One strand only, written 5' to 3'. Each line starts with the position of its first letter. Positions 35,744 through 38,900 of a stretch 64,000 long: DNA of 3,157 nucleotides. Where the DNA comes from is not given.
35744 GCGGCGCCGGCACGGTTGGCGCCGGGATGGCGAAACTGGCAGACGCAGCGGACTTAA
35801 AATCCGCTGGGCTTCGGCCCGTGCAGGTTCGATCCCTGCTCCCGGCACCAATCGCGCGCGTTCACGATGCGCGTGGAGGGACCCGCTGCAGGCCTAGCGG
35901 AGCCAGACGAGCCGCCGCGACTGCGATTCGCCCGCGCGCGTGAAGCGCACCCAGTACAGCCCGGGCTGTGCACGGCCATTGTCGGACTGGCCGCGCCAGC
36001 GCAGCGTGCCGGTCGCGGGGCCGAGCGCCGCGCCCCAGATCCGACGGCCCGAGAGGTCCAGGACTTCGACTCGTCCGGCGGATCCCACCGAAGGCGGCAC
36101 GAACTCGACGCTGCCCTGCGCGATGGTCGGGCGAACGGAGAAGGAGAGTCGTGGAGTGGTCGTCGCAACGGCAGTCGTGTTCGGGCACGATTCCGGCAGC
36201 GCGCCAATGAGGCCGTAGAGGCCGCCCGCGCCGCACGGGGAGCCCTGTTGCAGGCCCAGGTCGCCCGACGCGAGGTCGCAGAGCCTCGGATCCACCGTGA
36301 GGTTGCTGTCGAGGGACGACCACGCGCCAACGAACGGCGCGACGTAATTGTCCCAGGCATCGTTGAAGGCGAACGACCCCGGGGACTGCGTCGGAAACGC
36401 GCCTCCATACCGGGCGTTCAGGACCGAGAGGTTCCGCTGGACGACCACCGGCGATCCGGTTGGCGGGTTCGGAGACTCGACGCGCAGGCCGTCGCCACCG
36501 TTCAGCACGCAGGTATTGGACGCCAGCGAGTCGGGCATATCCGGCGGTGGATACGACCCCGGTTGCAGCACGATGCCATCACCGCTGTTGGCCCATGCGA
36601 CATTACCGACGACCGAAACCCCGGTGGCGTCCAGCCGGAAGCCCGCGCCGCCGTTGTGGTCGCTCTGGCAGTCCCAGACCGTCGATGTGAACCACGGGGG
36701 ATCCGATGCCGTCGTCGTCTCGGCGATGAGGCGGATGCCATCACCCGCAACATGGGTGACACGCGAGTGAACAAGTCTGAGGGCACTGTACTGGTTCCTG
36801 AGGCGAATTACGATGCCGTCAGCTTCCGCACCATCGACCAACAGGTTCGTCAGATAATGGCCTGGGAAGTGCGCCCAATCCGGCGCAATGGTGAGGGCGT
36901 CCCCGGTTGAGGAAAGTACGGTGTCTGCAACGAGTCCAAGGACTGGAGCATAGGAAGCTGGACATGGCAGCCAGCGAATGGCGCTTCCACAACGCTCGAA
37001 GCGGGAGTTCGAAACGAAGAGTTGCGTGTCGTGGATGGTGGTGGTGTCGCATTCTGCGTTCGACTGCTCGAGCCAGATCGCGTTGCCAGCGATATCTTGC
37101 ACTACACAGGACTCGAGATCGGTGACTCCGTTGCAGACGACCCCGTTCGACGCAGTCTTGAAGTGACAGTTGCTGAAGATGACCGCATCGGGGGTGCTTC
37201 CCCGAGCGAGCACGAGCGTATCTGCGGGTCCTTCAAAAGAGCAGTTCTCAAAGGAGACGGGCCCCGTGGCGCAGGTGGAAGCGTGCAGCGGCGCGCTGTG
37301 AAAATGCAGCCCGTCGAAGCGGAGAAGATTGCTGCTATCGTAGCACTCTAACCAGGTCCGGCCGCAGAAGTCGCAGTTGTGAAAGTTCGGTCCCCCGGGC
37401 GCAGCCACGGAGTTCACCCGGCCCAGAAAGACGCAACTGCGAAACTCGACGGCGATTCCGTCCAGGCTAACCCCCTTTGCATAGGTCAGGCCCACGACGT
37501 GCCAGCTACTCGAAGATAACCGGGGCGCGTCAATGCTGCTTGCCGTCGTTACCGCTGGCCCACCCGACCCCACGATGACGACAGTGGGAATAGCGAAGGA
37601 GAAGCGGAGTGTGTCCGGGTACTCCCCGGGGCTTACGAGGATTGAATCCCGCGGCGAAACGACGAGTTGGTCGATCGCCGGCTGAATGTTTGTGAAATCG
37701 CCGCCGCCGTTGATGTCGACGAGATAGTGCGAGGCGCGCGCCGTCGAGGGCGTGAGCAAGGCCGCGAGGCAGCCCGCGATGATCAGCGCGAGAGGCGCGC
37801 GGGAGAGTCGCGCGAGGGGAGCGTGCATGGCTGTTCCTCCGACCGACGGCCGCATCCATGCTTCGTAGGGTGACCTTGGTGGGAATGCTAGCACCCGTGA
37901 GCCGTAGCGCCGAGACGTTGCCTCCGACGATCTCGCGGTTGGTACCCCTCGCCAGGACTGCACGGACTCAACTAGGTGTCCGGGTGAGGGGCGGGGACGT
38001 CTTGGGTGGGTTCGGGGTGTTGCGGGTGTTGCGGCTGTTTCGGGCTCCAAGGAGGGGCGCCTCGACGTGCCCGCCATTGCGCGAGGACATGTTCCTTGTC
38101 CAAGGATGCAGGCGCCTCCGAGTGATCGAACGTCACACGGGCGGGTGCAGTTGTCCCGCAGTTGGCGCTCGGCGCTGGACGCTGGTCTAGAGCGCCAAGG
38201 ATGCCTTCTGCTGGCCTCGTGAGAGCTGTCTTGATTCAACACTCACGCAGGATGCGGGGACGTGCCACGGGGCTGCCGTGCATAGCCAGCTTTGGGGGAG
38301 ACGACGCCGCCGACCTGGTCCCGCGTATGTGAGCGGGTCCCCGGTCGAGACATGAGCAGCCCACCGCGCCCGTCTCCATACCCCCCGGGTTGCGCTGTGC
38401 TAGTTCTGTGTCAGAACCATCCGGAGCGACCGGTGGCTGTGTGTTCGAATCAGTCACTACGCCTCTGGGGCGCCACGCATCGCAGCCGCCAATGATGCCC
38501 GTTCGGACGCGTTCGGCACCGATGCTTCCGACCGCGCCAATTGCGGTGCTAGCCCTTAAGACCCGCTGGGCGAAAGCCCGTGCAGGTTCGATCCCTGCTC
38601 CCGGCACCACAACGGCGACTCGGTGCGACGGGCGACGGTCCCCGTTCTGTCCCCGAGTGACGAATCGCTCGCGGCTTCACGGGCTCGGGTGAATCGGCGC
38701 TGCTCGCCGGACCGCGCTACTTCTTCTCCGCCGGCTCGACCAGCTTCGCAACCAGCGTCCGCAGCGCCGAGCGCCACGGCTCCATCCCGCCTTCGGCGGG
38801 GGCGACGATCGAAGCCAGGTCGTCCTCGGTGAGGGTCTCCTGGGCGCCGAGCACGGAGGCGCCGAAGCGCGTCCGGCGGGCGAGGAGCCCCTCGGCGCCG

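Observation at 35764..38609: tRNA-Leu followed 2.7 kb later by an exact 30-nt copy of its 3' end: scar of an integrative element carrying a T9SS beta-helix cargo gene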

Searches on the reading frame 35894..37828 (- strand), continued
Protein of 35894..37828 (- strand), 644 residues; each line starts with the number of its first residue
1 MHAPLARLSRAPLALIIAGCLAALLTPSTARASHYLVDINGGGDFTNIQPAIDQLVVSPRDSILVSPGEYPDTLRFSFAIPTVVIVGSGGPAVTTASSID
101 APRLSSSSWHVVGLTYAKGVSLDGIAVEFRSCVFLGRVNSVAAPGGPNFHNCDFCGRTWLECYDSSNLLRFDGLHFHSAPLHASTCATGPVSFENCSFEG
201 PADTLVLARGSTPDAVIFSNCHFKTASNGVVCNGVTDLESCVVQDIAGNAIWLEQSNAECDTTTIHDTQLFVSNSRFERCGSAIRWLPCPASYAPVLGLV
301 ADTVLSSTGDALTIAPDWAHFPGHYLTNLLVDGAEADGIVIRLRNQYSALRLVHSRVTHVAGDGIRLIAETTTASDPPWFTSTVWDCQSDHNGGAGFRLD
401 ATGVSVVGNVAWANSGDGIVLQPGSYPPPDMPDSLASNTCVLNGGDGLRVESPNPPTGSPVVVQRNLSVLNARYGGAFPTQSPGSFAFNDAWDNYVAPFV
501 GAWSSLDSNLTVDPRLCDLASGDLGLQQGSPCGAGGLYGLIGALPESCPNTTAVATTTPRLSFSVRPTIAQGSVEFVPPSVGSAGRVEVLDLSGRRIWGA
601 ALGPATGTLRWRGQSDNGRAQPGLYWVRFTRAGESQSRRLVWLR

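Call 66: fold_search(model_id=the predicted structure, library=pdb)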
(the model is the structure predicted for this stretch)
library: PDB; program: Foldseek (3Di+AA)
matches with E <= 10: 1701; with E <= 0.001: 71
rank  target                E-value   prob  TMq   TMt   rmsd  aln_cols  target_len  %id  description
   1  4xkw_A                1.8e-07  1.00  0.22  0.23  15.8       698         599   13  Tailspike protein mutant D339N of E. coli bacteriophage HK620 in complex with pentasaccharide (released 2016-01-20)
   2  7o79                  6.2e-07  1.00  0.18  0.24  15.4       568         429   13  Structure of the PL6 family polysaccharide lyase Pedsa3628 from Pseudopedobacter saltans (released 2021-07-28)
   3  4xqf                  9.5e-07  1.00  0.20  0.22  16.8       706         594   12  Tailspike protein mutant E372Q (delta D470/N471) of E. coli bacteriophage HK620 (released 2016-01-27)
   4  6gvp_A                1.1e-06  1.00  0.19  0.20  16.9       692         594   12  TAILSPIKE PROTEIN MUTANT E372Q (DELTA N471/S472) OF E. COLI BACTERIOPHAGE HK620 IN COMPLEX WITH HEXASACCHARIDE (released 2018-07-11)
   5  4xor_A                1.3e-06  1.00  0.21  0.22  16.4       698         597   13  Tailspike protein double mutant D339N/E372Q of E. coli bacteriophage HK620 in complex with pentasaccharide (released 2016-01-27)
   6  4xkv                  1.4e-06  1.00  0.25  0.27  14.9       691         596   14  Tailspike protein mutant D339N of E. coli bacteriophage HK620 (released 2016-01-20)
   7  4xot_A                1.7e-06  1.00  0.21  0.22  16.5       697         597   13  Tailspike protein mutant E372Q of E. coli bacteriophage HK620 in complex with pentasaccharide (released 2016-01-27)
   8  6g0x_A                1.7e-06  1.00  0.21  0.22  15.9       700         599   14  TAILSPIKE PROTEIN OF E. COLI BACTERIOPHAGE HK620 IN COMPLEX WITH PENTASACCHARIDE (released 2018-04-04)
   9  4xop_A                2.4e-06  0.99  0.17  0.18  16.7       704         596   12  Tailspike protein double mutant D339N/E372Q of E. coli bacteriophage HK620 in complex with hexasaccharide (released 2016-01-27)
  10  2pyh_B                2.5e-06  1.00  0.19  0.28  14.8       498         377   10  Azotobacter vinelandii Mannuronan C-5 epimerase AlgE4 A-module complexed with mannuronan trisaccharide (released 2008-05-27)
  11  2x85_A                2.9e-06  1.00  0.21  0.22  16.1       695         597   14  Tailspike protein of E. coli bacteriophage HK620 in complex with hexasaccharide (released 2011-03-23)
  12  4xlc                  3.4e-06  0.99  0.19  0.20  16.9       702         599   12  Tailspike protein double mutant D339N/E372A of E. coli bacteriophage HK620 (released 2016-01-20)
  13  6gvr_A                3.5e-06  1.00  0.20  0.21  16.4       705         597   13  TAILSPIKE PROTEIN MUTANT E372Q (DELTA N471/S472) OF E. COLI BACTERIOPHAGE HK620 IN COMPLEX WITH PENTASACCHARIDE (released 2018-07-11)
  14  8ja4                  3.7e-06  1.00  0.20  0.25  16.1       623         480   10  Structure of the alginate epimerase/lyase (released 2024-05-08)
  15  2x6y_A                4.1e-06  1.00  0.21  0.22  16.2       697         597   13  Tailspike protein mutant D339A of E.coli bacteriophage HK620 in complex with hexasaccharide (released 2011-03-02)
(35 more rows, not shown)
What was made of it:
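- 35894..37828 (-): Cargo gene of 644 aa: signal peptide, right-handed parallel beta-helix, and a C-terminal beta-sandwich that is a probable diverged T9SS type A sorting domain. Foldseek hits are tailspikes, PL6 lyases and alginate epimerases (call 66).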

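Call 71: find_related_loci(query=A1, collection=viral_contigs, flank=10000)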
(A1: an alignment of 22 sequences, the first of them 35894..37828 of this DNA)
Query A1 (644 aa) in viral_contigs; peptide patterns used: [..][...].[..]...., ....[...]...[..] (x = any residue, [..] = any of these).
12 stretches matched a pattern, but none encodes a relative of the query by tblastn (E <= 1e-3).

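Call 82: find_encoding_contigs(protein=P0004, flank=10000, max_places=2)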
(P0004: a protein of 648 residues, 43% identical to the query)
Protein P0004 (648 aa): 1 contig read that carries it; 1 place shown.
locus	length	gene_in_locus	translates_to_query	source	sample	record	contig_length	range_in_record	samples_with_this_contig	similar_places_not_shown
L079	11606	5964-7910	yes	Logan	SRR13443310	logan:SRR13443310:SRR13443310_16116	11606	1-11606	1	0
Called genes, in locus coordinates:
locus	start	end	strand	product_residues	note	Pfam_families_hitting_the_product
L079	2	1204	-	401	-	?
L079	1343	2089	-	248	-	-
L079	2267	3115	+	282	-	-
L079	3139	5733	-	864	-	PF13415:Beta-prop_FBX42, PF13854:Kelch_HCF, PF24681:Kelch_KLHDC2_KLHL20_DRC7, PF24981:Beta-prop_ATRN-LZTR1, PF13415:Beta-prop_FBX42, PF24681:Kelch_KLHDC2_KLHL20_DRC7, PF24981:Beta-prop_ATRN-LZTR1, PF13415:Beta-prop_FBX42, +12 more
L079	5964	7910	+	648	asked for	PF13229:Beta_helix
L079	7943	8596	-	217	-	-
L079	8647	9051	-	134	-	-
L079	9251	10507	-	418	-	-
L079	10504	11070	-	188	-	PF13442:Cytochrome_CBB3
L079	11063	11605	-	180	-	?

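Call 83: find_encoding_contigs(protein=P0009, flank=10000, max_places=2)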
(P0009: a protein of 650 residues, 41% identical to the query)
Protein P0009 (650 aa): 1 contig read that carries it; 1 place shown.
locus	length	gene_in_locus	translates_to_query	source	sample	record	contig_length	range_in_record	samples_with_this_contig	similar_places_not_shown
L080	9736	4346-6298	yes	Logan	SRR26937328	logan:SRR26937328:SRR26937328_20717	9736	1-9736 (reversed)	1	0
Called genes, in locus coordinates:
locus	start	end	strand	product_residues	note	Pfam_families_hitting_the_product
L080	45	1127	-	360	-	PF00953:Glycos_transf_4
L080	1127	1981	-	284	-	PF00535:Glycos_transf_2, PF13641:Glyco_tranf_2_3, PF13506:Glyco_transf_21 (weak)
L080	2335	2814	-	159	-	PF01927:Mut7-C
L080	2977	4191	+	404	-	PF00881:Nitroreductase (faint)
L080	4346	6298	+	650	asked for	PF13229:Beta_helix (weak)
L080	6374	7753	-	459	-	PF01523:PmbA_TldD_1st, PF19290:PmbA_TldD_2nd, PF19289:PmbA_TldD_3rd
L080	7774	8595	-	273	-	-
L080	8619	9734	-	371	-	?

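Call 88: search_protein_families(library=ncbifam, proteins=[L029:1004-1303:-, L031:5588-5884:+, L029:11444-11743:+], max_evalue=1)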
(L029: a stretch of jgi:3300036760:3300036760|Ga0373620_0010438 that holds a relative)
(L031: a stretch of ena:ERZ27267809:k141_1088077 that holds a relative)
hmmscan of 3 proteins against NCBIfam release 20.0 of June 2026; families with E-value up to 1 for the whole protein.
L029:1004-1303:- (100 aa): 8 families
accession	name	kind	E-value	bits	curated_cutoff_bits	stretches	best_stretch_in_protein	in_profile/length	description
TIGR04183.1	Por_Secre_tail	domain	1.4e-09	37.8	23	1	18-97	3-70/72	T9SS type A sorting domain-containing protein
NF052323.1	T9SSA_dep_M6i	equivalog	1.6e-07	29.7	600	1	18-88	962-1027/1043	T9SS-dependent M6-like inactivated metalloprotease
NF009276.0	PRK12633.1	equivalog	7.9e-07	29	383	1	20-87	113-181/234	flagellar basal body rod modification protein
NF005176.1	PRK06655.1-1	equivalog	8.4e-07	29.1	230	1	33-87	95-149/197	flagellar hook assembly protein FlgD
NF009277.0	PRK12634.1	equivalog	3.7e-05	23.9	333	1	30-81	117-168/221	flagellar basal body rod modification protein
NF033707.1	T9SS_sortase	equivalog_domain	3.8e-05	21.5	420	1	17-86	1002-1076/1095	type IX secretion system sortase PorU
NF038113.1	T9SSA_dep_M36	equivalog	0.06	11.5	885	1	18-97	797-867/869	T9SS-dependent M36 family metallopeptidase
NF009452.0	PRK12812.1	equivalog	0.11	11.7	258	1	34-83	151-202/289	flagellar basal body rod modification protein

L031:5588-5884:+ (99 aa): 1 family
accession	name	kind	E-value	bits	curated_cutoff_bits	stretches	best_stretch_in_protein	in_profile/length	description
TIGR04183.1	Por_Secre_tail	domain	0.00019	21.4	23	1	27-96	8-70/72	T9SS type A sorting domain-containing protein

L029:11444-11743:+ (100 aa): 1 family
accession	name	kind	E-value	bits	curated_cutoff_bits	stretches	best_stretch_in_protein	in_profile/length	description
TIGR04183.1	Por_Secre_tail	domain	0.01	15.8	23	1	33-97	13-70/72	T9SS type A sorting domain-containing protein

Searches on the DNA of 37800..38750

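Call 63: search_rna_families(source=window, start=37800, end=38750, threshold=evalue, max_evalue=1, show_alignments=1)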
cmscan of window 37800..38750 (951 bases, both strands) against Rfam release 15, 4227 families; matches with E-value up to 1: 1.
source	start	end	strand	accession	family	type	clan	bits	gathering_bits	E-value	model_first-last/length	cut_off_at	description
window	38565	38607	-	RF04354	Plastid-ycf2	Cis-reg;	-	18.3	65.7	0.82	1-75/75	no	Plastid-ycf2 5UTR RNA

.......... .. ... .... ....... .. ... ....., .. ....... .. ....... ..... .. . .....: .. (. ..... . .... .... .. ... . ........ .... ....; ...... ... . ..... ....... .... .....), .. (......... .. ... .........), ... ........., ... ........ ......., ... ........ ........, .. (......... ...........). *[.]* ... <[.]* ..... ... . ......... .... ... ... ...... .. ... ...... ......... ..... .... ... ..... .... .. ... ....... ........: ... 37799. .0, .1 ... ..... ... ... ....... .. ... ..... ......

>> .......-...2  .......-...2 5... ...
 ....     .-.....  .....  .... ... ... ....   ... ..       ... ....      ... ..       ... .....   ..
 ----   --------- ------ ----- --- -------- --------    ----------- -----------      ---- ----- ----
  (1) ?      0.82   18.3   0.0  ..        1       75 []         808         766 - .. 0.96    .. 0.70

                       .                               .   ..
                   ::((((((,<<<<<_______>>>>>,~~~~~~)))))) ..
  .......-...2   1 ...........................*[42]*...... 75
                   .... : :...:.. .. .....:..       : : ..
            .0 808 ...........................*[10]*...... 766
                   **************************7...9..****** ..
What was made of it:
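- Tried and rejected: Rfam at E<=1 on 37800-38750: one sub-threshold, spurious 'Plastid-ycf2' match on the opposite strand of the T-arm (call 63).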

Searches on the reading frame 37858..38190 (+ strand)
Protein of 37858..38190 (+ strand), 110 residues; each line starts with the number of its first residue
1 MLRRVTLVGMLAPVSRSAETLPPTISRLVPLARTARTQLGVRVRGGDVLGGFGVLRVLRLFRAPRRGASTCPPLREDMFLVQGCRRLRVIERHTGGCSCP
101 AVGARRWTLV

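Call 24: search_protein_families(library=ncbifam, proteins=[window:37858-38190:+], max_evalue=0.05)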
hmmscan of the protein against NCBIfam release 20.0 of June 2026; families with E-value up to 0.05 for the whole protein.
window:37858-38190:+ (110 aa): 0 families

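Call 25: search_protein_families(library=pfam, proteins=[window:37858-38190:+], max_evalue=1)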
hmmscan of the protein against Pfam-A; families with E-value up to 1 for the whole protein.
window:37858-38190:+ (110 aa): 0 families

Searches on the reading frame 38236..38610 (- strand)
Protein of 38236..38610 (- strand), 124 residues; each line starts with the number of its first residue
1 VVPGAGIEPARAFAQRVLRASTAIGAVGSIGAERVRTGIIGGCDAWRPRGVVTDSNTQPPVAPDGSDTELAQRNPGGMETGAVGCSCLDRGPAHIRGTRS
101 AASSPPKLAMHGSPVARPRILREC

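Call 24: search_protein_families(library=ncbifam, proteins=[window:38236-38610:-], max_evalue=0.05)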
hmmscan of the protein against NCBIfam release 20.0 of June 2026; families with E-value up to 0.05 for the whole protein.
window:38236-38610:- (124 aa): 0 families

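Call 25: search_protein_families(library=pfam, proteins=[window:38236-38610:-], max_evalue=1)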
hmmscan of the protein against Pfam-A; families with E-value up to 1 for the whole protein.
window:38236-38610:- (124 aa): 0 families
